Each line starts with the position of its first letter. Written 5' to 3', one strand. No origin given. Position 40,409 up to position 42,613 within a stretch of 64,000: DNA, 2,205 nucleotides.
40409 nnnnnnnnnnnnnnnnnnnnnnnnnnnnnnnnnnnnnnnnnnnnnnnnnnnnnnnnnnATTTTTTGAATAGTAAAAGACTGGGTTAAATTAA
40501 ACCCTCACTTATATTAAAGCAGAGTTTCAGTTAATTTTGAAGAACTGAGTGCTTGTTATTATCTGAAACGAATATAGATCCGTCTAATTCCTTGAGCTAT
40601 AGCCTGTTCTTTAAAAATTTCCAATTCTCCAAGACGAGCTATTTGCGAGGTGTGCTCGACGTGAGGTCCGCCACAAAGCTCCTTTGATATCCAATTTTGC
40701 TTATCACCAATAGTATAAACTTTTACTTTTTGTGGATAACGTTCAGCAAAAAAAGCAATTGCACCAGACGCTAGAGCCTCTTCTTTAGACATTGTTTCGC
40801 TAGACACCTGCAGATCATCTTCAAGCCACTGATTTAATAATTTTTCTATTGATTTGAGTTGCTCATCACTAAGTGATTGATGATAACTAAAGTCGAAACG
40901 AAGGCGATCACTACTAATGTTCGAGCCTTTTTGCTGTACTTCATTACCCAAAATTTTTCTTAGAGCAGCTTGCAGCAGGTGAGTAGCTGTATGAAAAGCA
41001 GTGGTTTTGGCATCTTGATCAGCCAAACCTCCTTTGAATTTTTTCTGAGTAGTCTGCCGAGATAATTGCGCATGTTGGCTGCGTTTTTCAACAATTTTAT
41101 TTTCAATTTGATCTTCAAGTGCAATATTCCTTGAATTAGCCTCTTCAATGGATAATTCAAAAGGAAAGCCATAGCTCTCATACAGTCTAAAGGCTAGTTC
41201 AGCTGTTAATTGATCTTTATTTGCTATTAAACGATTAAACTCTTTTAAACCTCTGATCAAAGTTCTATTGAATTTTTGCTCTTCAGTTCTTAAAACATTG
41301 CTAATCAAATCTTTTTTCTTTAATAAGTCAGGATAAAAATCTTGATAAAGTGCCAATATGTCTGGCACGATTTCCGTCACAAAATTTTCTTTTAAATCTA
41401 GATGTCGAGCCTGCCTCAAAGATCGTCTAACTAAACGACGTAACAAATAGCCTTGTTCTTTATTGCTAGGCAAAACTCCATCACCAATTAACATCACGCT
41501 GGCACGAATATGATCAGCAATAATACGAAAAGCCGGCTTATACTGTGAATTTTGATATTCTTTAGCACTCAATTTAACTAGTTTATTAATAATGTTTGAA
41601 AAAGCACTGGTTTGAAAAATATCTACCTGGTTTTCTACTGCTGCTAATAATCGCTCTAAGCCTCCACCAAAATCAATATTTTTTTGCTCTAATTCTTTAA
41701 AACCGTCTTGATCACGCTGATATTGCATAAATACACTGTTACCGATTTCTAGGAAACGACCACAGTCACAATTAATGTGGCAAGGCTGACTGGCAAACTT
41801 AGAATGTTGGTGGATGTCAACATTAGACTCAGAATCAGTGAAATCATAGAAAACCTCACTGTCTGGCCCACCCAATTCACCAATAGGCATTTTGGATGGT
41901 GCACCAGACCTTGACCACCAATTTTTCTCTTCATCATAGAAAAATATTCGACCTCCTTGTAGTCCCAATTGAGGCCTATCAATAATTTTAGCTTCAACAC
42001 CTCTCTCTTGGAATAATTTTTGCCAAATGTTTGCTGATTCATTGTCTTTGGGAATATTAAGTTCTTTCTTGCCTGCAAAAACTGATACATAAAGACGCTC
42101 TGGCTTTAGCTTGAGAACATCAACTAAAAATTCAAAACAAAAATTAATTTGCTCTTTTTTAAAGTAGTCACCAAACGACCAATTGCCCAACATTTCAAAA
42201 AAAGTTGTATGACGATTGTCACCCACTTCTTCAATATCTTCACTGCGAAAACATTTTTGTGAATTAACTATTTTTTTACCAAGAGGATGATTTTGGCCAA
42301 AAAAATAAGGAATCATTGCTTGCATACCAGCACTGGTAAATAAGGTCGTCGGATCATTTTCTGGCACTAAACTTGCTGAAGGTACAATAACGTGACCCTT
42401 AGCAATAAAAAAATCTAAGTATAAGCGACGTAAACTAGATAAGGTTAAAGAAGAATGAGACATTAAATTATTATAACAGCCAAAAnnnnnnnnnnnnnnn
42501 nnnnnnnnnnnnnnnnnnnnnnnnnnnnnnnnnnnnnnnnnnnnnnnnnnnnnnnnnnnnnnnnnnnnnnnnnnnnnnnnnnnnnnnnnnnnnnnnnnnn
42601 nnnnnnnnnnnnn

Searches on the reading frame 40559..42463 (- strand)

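Call 31: search_protein_families(library=pfam, proteins=[window:40559-42463:-], max_evalue=0.001)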
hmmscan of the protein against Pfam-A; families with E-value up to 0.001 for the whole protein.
window:40559-42463:- (634 aa): 2 families
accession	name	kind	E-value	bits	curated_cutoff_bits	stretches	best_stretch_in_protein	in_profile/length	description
PF01411.24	tRNA-synt_2c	-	4.8e-120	402.1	30.3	1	11-501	2-466/552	tRNA synthetases class II (A)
PF07973.19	tRNA_SAD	-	5.2e-13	49.2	24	1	580-630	1-44/44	Threonyl and Alanyl tRNA synthetase second additional domain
